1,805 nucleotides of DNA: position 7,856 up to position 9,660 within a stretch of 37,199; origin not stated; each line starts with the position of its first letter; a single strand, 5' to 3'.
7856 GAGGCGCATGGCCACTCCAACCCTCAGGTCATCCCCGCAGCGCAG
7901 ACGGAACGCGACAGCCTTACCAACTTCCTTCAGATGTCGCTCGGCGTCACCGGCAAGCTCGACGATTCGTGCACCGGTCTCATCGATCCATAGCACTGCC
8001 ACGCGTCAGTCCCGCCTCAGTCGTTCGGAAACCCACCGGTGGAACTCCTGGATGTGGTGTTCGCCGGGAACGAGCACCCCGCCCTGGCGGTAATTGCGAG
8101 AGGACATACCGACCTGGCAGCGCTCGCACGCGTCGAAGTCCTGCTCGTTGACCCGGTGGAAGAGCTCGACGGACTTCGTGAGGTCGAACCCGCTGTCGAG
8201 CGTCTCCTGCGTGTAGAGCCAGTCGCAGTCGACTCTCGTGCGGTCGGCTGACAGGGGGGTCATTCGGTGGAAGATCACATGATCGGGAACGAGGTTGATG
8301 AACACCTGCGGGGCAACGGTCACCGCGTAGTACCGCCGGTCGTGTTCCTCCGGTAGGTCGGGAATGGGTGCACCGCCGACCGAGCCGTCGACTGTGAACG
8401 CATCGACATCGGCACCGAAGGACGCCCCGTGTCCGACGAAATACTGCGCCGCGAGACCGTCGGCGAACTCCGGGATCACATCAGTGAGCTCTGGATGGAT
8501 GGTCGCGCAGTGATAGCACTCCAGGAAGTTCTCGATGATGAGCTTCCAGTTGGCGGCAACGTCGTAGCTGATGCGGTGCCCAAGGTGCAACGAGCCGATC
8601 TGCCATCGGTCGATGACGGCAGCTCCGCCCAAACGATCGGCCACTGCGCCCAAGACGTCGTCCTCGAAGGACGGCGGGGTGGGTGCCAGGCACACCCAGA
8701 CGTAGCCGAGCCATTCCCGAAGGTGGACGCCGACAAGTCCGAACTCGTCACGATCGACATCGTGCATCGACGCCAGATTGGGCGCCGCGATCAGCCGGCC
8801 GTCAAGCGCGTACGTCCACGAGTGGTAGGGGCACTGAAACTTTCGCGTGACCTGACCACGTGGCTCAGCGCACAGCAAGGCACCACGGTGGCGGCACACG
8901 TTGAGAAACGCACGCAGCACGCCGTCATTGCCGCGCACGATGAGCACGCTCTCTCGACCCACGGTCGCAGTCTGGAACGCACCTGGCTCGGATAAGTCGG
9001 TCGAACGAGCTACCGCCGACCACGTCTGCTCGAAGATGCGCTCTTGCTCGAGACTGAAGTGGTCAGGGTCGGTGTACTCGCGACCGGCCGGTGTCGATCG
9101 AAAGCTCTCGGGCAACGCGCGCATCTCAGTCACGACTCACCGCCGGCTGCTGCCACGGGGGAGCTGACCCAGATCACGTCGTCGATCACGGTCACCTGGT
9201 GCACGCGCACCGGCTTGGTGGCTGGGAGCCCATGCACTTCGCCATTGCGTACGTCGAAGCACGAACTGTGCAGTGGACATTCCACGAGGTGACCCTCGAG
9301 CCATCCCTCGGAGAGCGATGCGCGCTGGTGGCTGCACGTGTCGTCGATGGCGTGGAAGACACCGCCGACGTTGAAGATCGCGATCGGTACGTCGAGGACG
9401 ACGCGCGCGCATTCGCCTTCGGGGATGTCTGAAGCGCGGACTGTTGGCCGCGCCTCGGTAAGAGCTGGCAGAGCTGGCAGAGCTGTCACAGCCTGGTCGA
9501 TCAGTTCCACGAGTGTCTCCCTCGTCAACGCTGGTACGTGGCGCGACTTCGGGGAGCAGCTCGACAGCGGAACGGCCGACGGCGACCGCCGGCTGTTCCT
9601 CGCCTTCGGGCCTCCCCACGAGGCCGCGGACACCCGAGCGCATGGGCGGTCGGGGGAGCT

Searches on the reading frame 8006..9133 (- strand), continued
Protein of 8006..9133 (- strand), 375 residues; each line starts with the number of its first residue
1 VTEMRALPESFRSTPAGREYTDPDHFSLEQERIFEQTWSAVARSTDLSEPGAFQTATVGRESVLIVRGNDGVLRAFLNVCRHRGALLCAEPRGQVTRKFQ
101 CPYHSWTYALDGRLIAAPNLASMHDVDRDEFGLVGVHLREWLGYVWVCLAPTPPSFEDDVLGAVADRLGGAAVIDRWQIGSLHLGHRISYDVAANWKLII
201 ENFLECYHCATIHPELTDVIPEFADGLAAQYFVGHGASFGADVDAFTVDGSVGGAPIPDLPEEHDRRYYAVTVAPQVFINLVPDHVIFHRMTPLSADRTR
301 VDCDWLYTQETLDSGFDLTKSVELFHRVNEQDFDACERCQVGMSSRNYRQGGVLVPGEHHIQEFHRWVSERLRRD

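Call 32: search_dna_similar(query=window:8006-9133:-, collection=plasmids, mode=protein, max_rows=40, max_evalue=1e-30)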
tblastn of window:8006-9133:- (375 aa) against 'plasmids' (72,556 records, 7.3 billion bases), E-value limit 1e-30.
Records with a match: 292; places in all: 354; records where one place covers at least 80% of the query: 252.
Best place of each record, by identity: 60-80% 1; <60% 291.
By first word of the organism name: Sinorhizobium 81; Rhizobium 39; Paracoccus 17; Leisingera 17; Phaeobacter 11; Cereibacter 10; Ralstonia 9; Burkholderia 8; Ensifer 8; Shinella 7; and 48 more.
By predicted mobility (MOB-suite, as given by PLSDB): non-mobilizable 164; conjugative 101; mobilizable 27.
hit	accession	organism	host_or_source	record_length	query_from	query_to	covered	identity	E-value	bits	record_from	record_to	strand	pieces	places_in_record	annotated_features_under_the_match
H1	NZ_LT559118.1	Nonomuraea gerenzanensis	-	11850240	10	373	97%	65.4%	4e-159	501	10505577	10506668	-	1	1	none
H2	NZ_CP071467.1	Priestia megaterium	whole organism,Hypersaline environment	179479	10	372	97%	45.9%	1e-108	356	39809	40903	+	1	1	aromatic ring-hydroxylating dioxygenase subunit alpha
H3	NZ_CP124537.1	Fuscovulum ytuae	pure culture,sediment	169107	15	368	94%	33.6%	2e-50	189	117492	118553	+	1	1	aromatic ring-hydroxylating dioxygenase subunit alpha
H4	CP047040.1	Cereibacter sphaeroides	cell culture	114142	20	367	91%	34.7%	8e-44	204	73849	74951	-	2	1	none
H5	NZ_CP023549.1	Rhodobacter sp. CZR27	cell culture,paddy soil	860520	11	372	97%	32.1%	6e-48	181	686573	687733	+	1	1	aromatic ring-hydroxylating dioxygenase subunit alpha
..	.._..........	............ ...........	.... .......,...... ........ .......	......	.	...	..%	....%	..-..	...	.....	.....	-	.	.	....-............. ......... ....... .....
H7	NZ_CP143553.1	Burkholderia multivorans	Homo sapiens,bronchoalveolar lavage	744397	3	373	99%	31.3%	2e-43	168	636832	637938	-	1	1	ring-hydroxylating oxygenase subunit alpha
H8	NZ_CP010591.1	Phaeobacter gallaeciensis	cell culture,clam larvae aquaculture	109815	20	374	95%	32.7%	5e-49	184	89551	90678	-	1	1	aromatic ring-hydroxylating dioxygenase subunit alpha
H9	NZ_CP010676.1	Phaeobacter gallaeciensis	cell culture,clam larvae aquaculture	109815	20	374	95%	32.7%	5e-49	184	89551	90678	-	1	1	aromatic ring-hydroxylating dioxygenase subunit alpha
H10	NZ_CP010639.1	Phaeobacter gallaeciensis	cell culture,clam aquaculture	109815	20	374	95%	32.7%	5e-49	184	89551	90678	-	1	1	aromatic ring-hydroxylating dioxygenase subunit alpha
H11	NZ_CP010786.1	Phaeobacter gallaeciensis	cell culture,algae aquaculture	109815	20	374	95%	32.7%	5e-49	184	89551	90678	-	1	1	aromatic ring-hydroxylating dioxygenase subunit alpha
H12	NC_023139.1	Phaeobacter gallaeciensis DSM 26640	-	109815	20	374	95%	32.7%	5e-49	184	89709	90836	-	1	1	aromatic ring-hydroxylating dioxygenase subunit alpha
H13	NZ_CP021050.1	Phaeobacter gallaeciensis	cell culture,Pacific plankton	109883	20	374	95%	32.7%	6e-49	184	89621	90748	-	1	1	aromatic ring-hydroxylating dioxygenase subunit alpha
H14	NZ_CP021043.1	Phaeobacter gallaeciensis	cell culture,Pacific plankton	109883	20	374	95%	32.7%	6e-49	184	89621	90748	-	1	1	aromatic ring-hydroxylating dioxygenase subunit alpha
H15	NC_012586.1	Sinorhizobium fredii NGR234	-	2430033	7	374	98%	31.4%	3e-46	176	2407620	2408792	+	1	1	record has no annotation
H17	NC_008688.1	Paracoccus denitrificans PD1222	-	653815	20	372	94%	32.0%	2e-47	180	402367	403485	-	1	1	aromatic ring-hydroxylating dioxygenase subunit alpha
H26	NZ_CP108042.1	Rhodococcus sp. NBC_00297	-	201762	8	360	94%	31.6%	3e-45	173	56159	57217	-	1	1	aromatic ring-hydroxylating dioxygenase subunit alpha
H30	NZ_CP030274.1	Cereibacter sphaeroides 2.4.1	cell culture,laboratory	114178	20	367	93%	31.9%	6e-49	184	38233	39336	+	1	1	aromatic ring-hydroxylating dioxygenase subunit alpha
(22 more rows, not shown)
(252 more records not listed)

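Call 35: get_annotated_region(hit=H12, flank=4000)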
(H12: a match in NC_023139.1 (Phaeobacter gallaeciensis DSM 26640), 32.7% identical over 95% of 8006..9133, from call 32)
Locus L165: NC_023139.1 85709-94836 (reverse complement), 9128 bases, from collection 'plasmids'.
description: Phaeobacter gallaeciensis DSM 26640 plasmid pGal_C110, complete sequence
organism: Phaeobacter gallaeciensis DSM 26640 (NCBI taxid 1423144)
taxonomy: Bacteria; Pseudomonadota; Alphaproteobacteria; Rhodobacterales; Roseobacteraceae; Phaeobacter; Phaeobacter gallaeciensis; Phaeobacter gallaeciensis DSM 26640
host: -; source: -; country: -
typing (MOB-suite, as given by PLSDB): non-mobilizable; replicon rep_cluster_636
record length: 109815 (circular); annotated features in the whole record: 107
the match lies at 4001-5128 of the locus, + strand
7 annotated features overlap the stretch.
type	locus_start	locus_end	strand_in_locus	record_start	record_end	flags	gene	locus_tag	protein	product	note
CDS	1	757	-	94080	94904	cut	-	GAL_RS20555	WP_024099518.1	glycine betaine ABC transporter substrate-binding protein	-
CDS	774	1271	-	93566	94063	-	-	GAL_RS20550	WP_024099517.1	RidA family protein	-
CDS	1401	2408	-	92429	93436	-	-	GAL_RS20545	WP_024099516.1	zinc-binding alcohol dehydrogenase family protein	-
CDS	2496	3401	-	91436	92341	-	-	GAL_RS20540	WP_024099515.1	LysR family transcriptional regulator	-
CDS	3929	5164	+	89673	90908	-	-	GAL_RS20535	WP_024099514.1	aromatic ring-hydroxylating dioxygenase subunit alpha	-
CDS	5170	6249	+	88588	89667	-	-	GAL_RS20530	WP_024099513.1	hybrid-cluster NAD(P)-dependent oxidoreductase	-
CDS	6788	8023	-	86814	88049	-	-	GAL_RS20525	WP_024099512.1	MFS transporter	GO:0055085 - transmembrane transport [Evidence IEA]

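Call 36: get_annotated_region(hit=H17, flank=4000)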
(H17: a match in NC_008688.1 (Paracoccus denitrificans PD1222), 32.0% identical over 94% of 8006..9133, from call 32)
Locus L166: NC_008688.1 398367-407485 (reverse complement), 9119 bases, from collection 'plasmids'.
description: Paracoccus denitrificans PD1222 plasmid 1, complete sequence
organism: Paracoccus denitrificans PD1222 (NCBI taxid 318586)
taxonomy: Bacteria; Pseudomonadota; Alphaproteobacteria; Rhodobacterales; Paracoccaceae; Paracoccus; Paracoccus denitrificans; Paracoccus denitrificans PD1222
host: -; source: -; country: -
typing (MOB-suite, as given by PLSDB): non-mobilizable; replicon rep_cluster_560,rep_cluster_969
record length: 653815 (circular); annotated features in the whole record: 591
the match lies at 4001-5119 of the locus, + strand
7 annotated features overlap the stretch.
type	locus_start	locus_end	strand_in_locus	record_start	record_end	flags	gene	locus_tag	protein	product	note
CDS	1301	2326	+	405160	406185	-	-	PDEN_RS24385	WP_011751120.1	putative FMN-dependent luciferase-like monooxygenase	-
CDS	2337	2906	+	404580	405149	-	-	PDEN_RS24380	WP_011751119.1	CMD domain protein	-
CDS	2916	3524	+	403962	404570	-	-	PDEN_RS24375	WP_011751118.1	alkylhydroperoxidase domain protein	-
CDS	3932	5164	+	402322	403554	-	-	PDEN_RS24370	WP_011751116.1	aromatic ring-hydroxylating dioxygenase subunit alpha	-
CDS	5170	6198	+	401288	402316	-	-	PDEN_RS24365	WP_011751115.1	hybrid-cluster NAD(P)-dependent oxidoreductase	-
CDS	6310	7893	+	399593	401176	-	-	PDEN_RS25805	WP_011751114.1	NAD(P)/FAD-dependent oxidoreductase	-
CDS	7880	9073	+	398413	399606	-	-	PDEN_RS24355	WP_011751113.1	FAD-binding oxidoreductase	-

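Call 37: get_annotated_region(hit=H2, flank=5000)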
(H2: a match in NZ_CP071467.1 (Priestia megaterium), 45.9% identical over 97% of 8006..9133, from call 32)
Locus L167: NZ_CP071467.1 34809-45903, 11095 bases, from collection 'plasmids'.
description: Priestia megaterium strain H2 plasmid punamed1, complete sequence
organism: Priestia megaterium (NCBI taxid 1404)
taxonomy: Bacteria; Bacillota; Bacilli; Bacillales; Bacillaceae; Priestia; Priestia megaterium
host: -; source: whole organism,Hypersaline environment; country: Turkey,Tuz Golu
typing (MOB-suite, as given by PLSDB): mobilizable; replicon rep_cluster_385; relaxase MOBP
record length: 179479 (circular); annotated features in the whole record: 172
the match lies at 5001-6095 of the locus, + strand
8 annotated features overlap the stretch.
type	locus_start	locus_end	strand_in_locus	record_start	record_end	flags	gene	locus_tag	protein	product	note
CDS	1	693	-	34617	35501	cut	-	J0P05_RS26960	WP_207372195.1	carbon-nitrogen hydrolase family protein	-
CDS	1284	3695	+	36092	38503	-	-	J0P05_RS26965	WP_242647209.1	FAD-dependent oxidoreductase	-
CDS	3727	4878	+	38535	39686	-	solA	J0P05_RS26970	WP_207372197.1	N-methyl-L-tryptophan oxidase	-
CDS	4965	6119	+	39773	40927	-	-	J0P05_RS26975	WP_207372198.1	aromatic ring-hydroxylating dioxygenase subunit alpha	-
CDS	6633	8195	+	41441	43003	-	-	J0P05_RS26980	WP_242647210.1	BCCT family transporter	GO:0071705 - nitrogen compound transport [Evidence IEA]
CDS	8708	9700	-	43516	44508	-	-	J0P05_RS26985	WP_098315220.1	NAD(P)/FAD-dependent oxidoreductase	-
CDS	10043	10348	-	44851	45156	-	-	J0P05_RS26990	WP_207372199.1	iron-sulfur cluster biosynthesis family protein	-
CDS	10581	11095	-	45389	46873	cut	gcvPB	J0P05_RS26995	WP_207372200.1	aminomethyl-transferring glycine dehydrogenase subunit GcvPB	GO:0006546 - glycine catabolic process [Evidence IEA]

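Call 38: get_annotated_region(hit=H30, flank=3000)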
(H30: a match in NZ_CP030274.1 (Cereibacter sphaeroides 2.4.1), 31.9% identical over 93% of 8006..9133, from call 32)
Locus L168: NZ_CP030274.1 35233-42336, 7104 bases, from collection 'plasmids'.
description: Cereibacter sphaeroides 2.4.1 plasmid pB, complete sequence
organism: Cereibacter sphaeroides 2.4.1 (NCBI taxid 272943)
taxonomy: Bacteria; Pseudomonadota; Alphaproteobacteria; Rhodobacterales; Paracoccaceae; Cereibacter; Cereibacter sphaeroides; Cereibacter sphaeroides 2.4.1
host: -; source: cell culture,laboratory; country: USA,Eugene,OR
typing (MOB-suite, as given by PLSDB): non-mobilizable
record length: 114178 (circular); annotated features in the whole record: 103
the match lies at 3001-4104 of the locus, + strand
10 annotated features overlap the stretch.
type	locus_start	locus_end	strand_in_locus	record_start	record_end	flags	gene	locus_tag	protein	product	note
CDS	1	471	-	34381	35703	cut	-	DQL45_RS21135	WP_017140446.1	ATP-binding protein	-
CDS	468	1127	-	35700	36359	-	-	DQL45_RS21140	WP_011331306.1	response regulator transcription factor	GO:0000160 - phosphorelay signal transduction system [Evidence IEA]; GO:0006355 - regulation of DNA-templated ...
CDS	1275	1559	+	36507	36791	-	-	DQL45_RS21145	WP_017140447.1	PepSY domain-containing protein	-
CDS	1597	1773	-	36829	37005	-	-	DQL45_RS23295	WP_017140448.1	hypothetical protein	-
CDS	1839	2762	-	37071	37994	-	-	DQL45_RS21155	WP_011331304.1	LysR substrate-binding domain-containing protein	-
CDS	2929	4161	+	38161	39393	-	-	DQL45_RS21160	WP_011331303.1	aromatic ring-hydroxylating dioxygenase subunit alpha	-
CDS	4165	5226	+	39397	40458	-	-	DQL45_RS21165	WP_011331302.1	hybrid-cluster NAD(P)-dependent oxidoreductase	-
CDS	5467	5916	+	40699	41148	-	-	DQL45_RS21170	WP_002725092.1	universal stress protein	-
CDS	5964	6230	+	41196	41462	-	-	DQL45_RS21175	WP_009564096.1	hypothetical protein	-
CDS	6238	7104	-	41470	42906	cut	-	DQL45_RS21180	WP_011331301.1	HWE histidine kinase domain-containing protein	-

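Call 39: get_annotated_region(hit=H15, flank=3000)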
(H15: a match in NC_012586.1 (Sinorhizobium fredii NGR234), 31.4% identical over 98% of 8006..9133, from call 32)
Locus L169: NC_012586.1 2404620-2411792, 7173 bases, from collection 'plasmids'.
description: Sinorhizobium fredii NGR234 plasmid pNGR234b, complete sequence
organism: Sinorhizobium fredii NGR234 (NCBI taxid 394)
taxonomy: Bacteria; Pseudomonadota; Alphaproteobacteria; Hyphomicrobiales; Rhizobiaceae; Sinorhizobium; Sinorhizobium fredii; Sinorhizobium fredii NGR234
host: -; source: -; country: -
typing (MOB-suite, as given by PLSDB): conjugative; relaxase MOBQ; mating-pair formation MPF_T
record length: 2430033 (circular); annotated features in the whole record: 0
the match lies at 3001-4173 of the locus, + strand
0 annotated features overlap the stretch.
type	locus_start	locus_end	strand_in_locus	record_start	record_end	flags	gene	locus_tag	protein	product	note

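Call 40: get_annotated_region(hit=H26, flank=4000)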
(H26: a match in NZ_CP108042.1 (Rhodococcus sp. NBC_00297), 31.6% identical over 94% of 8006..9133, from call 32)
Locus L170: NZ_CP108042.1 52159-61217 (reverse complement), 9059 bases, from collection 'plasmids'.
description: Rhodococcus sp. NBC_00297 plasmid unnamed1, complete sequence
organism: Rhodococcus sp. NBC_00297 (NCBI taxid 2976005)
taxonomy: Bacteria; Actinomycetota; Actinomycetes; Mycobacteriales; Nocardiaceae; Rhodococcus; Rhodococcus sp. NBC 00297
host: -; source: -; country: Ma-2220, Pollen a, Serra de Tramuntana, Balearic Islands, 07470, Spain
typing (MOB-suite, as given by PLSDB): non-mobilizable
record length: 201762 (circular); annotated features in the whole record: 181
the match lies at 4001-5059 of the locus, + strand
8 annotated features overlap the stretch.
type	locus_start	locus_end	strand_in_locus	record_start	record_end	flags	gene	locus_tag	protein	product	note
CDS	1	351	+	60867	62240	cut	-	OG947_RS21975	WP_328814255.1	aspartate aminotransferase family protein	-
CDS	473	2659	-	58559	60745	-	-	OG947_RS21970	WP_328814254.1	malate synthase G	GO:0006097 - glyoxylate cycle [Evidence IEA]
CDS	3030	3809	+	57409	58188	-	-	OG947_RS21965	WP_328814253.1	GntR family transcriptional regulator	-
CDS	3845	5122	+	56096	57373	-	-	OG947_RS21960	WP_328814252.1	aromatic ring-hydroxylating dioxygenase subunit alpha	-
CDS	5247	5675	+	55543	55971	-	-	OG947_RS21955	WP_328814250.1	heme-binding protein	-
CDS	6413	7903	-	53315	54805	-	-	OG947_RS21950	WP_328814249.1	aldehyde dehydrogenase family protein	-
CDS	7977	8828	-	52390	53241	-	-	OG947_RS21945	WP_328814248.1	LLM class flavin-dependent oxidoreductase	-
CDS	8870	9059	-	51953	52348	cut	-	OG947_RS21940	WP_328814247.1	RidA family protein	-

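Call 42: search_protein_families(library=ncbifam, proteins=[L165:3929-5164:+, L165:5170-6249:+, L167:4965-6119:+, L081:8001-9164:+, L167:1284-3695:+], max_evalue=1e-20)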
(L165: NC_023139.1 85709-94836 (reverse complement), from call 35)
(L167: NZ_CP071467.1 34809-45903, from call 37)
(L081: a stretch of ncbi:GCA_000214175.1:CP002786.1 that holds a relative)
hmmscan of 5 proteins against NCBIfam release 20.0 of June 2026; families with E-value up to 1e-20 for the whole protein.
L165:3929-5164:+ (411 aa): 5 families
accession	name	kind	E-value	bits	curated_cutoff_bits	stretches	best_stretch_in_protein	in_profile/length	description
NF058607.1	GlBtMonoOxGbcA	equivalog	2.3e-155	517.2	670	1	7-402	20-416/420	glycine betaine monooxygenase oxygenase subunit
NF042946.1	3PPDioc_HcaE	equivalog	1.8e-31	109.6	830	1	18-212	14-218/450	3-phenylpropionate/cinnamic acid dioxygenase subunit alpha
NF041684.1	ant_diox_AndAc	equivalog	1.6e-28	99.5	750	1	17-205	20-219/418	anthranilate 1,2-dioxygenase large subunit AndAc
TIGR03229.1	benzo_1_2_benA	equivalog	2.6e-27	95.8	780.95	1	19-210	15-217/433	benzoate 1,2-dioxygenase large subunit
TIGR03228.1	anthran_1_2_A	equivalog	3.1e-27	95.4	671.9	1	22-211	18-216/438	anthranilate 1,2-dioxygenase large subunit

L165:5170-6249:+ (359 aa): 6 families
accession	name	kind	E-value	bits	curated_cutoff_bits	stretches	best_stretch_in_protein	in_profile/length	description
NF058606.1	GlBtMonoRdsGbcB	equivalog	3.1e-104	348.7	500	1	15-358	14-361/362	glycine betaine monooxygenase reductase subunit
NF007964.0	PRK10684.1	equivalog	1.2e-49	169.1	383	1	21-357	16-332/333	NADH oxidoreductase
TIGR02160.1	PA_CoA_Oxy5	hypoth_equivalog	9.5e-48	162.8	420.8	1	22-354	9-345/352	1,2-phenylacetyl-CoA epoxidase subunit PaaE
NF040810.1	BenC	equivalog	1.6e-38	132.7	430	1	25-253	115-332/333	benzoate 1,2-dioxygenase electron transfer component BenC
NF009805.0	PRK13289.1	equivalog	5.9e-34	117.6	432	1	11-254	151-395/399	NO-inducible flavohemoprotein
NF045803.1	MethMoxFADbindMmoC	equivalog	1.5e-31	109.4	500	1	42-251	138-340/343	aromatic/alkene monooxygenase hydroxylase FAD-binding subunit MmoC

L167:4965-6119:+ (384 aa): 5 families
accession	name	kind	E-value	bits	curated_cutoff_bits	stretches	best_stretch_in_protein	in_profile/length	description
NF058607.1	GlBtMonoOxGbcA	equivalog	1.3e-65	221.5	670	1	15-228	30-233/420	glycine betaine monooxygenase oxygenase subunit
NF042946.1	3PPDioc_HcaE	equivalog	9.4e-35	120.5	830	1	16-217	14-214/450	3-phenylpropionate/cinnamic acid dioxygenase subunit alpha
TIGR03229.1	benzo_1_2_benA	equivalog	1.9e-31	109.4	780.95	1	7-223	5-221/433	benzoate 1,2-dioxygenase large subunit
NF041684.1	ant_diox_AndAc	equivalog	1.3e-28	99.7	750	1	18-231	23-235/418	anthranilate 1,2-dioxygenase large subunit AndAc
TIGR03228.1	anthran_1_2_A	equivalog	4.5e-27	94.8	671.9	1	21-224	19-220/438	anthranilate 1,2-dioxygenase large subunit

L081:8001-9164:+ (387 aa): 5 families
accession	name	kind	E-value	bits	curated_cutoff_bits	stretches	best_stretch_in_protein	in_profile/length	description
NF058607.1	GlBtMonoOxGbcA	equivalog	1.3e-61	208.4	670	1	20-235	33-234/420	glycine betaine monooxygenase oxygenase subunit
NF042946.1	3PPDioc_HcaE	equivalog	3.6e-34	118.6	830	1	22-230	18-221/450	3-phenylpropionate/cinnamic acid dioxygenase subunit alpha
TIGR03228.1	anthran_1_2_A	equivalog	3.7e-28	98.4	671.9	1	24-224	20-214/438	anthranilate 1,2-dioxygenase large subunit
NF041684.1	ant_diox_AndAc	equivalog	3.4e-26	91.8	750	1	25-223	28-222/418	anthranilate 1,2-dioxygenase large subunit AndAc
TIGR03229.1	benzo_1_2_benA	equivalog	3.6e-26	92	780.95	1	24-224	20-216/433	benzoate 1,2-dioxygenase large subunit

L167:1284-3695:+ (803 aa): 8 families
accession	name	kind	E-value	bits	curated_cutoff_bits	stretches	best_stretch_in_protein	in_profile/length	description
NF001567.0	PRK00389.1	subfamily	8.4e-40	136.8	300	1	475-798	35-350/359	glycine cleavage system aminomethyltransferase GcvT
NF053776.1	TmaoDeMthMsil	equivalog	4.2e-35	121.5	1100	1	476-781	420-731/763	trimethylamine N-oxide demethylase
TIGR01372.1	soxA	subfamily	1.8e-30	105.5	1164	1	416-796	606-982/996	sarcosine oxidase subunit alpha family protein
TIGR00528.1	gcvT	equivalog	7.6e-30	104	235.85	1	476-799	34-358/362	glycine cleavage system aminomethyltransferase GcvT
NF009133.0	PRK12486.1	equivalog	4.3e-25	88.4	410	1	474-797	44-365/369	dimethylsulfoniopropionate demethylase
TIGR02352.1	thiamin_ThiO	equivalog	2e-23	83.1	250.8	1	1-222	1-228/351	glycine oxidase ThiO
NF001933.0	PRK00711.1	subfamily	1.6e-22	80.1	383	0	59-218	111-274/429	D-amino acid dehydrogenase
NF010093.0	PRK13579.1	equivalog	3.7e-22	78.6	459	1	474-797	41-360/371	glycine cleavage system aminomethyltransferase GcvT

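Call 47: find_encoding_contigs(protein=P0004, flank=3000, max_places=4)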
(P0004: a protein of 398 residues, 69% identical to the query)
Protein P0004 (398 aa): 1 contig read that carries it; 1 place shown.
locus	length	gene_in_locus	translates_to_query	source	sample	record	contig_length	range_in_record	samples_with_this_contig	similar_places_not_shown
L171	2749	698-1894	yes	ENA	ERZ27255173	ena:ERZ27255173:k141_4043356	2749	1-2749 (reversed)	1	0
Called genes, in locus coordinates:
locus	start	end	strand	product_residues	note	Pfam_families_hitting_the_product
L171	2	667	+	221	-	?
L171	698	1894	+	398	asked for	PF00355:Rieske, PF00848:Ring_hydroxyl_A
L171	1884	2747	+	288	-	?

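Call 48: find_encoding_contigs(protein=P0002, flank=3000, max_places=3)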
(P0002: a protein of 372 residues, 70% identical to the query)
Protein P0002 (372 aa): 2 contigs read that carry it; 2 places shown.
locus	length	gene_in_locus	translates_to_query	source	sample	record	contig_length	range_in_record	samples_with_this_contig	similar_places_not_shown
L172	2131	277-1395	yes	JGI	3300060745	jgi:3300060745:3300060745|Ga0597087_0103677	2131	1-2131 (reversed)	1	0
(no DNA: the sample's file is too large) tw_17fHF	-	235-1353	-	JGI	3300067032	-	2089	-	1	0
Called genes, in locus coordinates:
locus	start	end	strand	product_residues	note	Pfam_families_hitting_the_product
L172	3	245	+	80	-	?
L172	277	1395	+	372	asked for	PF00355:Rieske, PF00848:Ring_hydroxyl_A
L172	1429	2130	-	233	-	?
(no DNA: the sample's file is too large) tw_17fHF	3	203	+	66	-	?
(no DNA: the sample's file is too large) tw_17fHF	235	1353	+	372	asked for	PF00355:Rieske, PF00848:Ring_hydroxyl_A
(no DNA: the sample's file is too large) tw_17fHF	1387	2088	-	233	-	?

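Call 49: find_encoding_contigs(protein=P0007, flank=5000, max_places=3)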
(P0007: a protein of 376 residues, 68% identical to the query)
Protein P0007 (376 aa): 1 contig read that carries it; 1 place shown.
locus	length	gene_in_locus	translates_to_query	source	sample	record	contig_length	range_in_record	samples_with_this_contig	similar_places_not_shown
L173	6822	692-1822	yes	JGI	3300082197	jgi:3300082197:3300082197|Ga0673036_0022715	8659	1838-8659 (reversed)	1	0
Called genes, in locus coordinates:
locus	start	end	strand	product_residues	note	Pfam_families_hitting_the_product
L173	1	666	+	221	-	?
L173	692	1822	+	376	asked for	PF00355:Rieske, PF00848:Ring_hydroxyl_A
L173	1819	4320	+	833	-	PF00070:Pyr_redox (faint), PF01266:DAO, PF16350:FAO_M, PF01571:GCV_T, PF08669:GCV_T_C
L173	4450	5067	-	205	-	PF00440:TetR_N (weak), PF17940:TetR_C_31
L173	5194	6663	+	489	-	PF00171:Aldedh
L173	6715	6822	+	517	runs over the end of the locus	PF13520:AA_permease_2, PF00324:AA_permease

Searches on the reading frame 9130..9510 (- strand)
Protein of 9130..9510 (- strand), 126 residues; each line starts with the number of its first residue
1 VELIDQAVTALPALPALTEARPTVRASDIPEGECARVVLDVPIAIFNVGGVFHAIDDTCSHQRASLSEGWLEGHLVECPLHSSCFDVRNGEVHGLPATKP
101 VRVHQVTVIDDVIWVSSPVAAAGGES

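Call 7: search_protein_families(library=pfam, proteins=[window:9130-9510:-])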
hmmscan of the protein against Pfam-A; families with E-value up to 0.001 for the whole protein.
window:9130-9510:- (126 aa): 2 families
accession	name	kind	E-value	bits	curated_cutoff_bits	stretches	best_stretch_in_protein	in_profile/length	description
PF00355.32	Rieske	-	1.2e-18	67.2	20.3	1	24-103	6-86/88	Rieske [2Fe-2S] domain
PF13806.12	Rieske_2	-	9.8e-09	35.5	27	1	27-116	9-104/104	Rieske-like [2Fe-2S] domain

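Call 8: search_protein_families(library=ncbifam, proteins=[window:9130-9510:-])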
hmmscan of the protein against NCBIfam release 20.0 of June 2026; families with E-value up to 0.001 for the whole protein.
window:9130-9510:- (126 aa): 9 families
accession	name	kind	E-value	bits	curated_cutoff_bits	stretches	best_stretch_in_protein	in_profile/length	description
NF007422.0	PRK09965.1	equivalog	5.2e-37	126.1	113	1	25-117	8-100/106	bifunctional 3-phenylpropionate/cinnamic acid dioxygenase ferredoxin subunit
NF042948.2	3PPDioc_HcaC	equivalog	4.4e-24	84.8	150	1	25-116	8-101/105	3-phenylpropionate/cinnamic acid dioxygenase ferredoxin subunit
NF041683.1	ant_diox_AndAb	equivalog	3.4e-23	81.7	150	1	26-115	8-98/100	anthranilate 1,2-dioxygenase ferredoxin subunit AndAb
TIGR02377.1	MocE_fam_FeS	subfamily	2.7e-12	46.6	136.15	1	51-115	35-99/101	MocE family 2Fe-2S type ferredoxin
TIGR02378.1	nirD_assim_sml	equivalog_domain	1.1e-10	41.6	74.65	1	27-116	9-104/105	nitrite reductase small subunit NirD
NF041174.1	SDX_Thmprot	equivalog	8.8e-06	25.9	170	1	42-97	26-81/109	sulredoxin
NF052579.1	BetMthstMoxSdmAMthl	equivalog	6.7e-05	22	600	1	31-86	29-86/351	4beta-methylsterol monooxygenase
NF010001.0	PRK13474.1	subfamily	0.0001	21.7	154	1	55-117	103-163/178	cytochrome b6-f complex iron-sulfur subunit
NF045928.1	Cytb6fFeSPetC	equivalog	0.00048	19.5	250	1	54-117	103-165/179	cytochrome b6-f complex iron-sulfur subunit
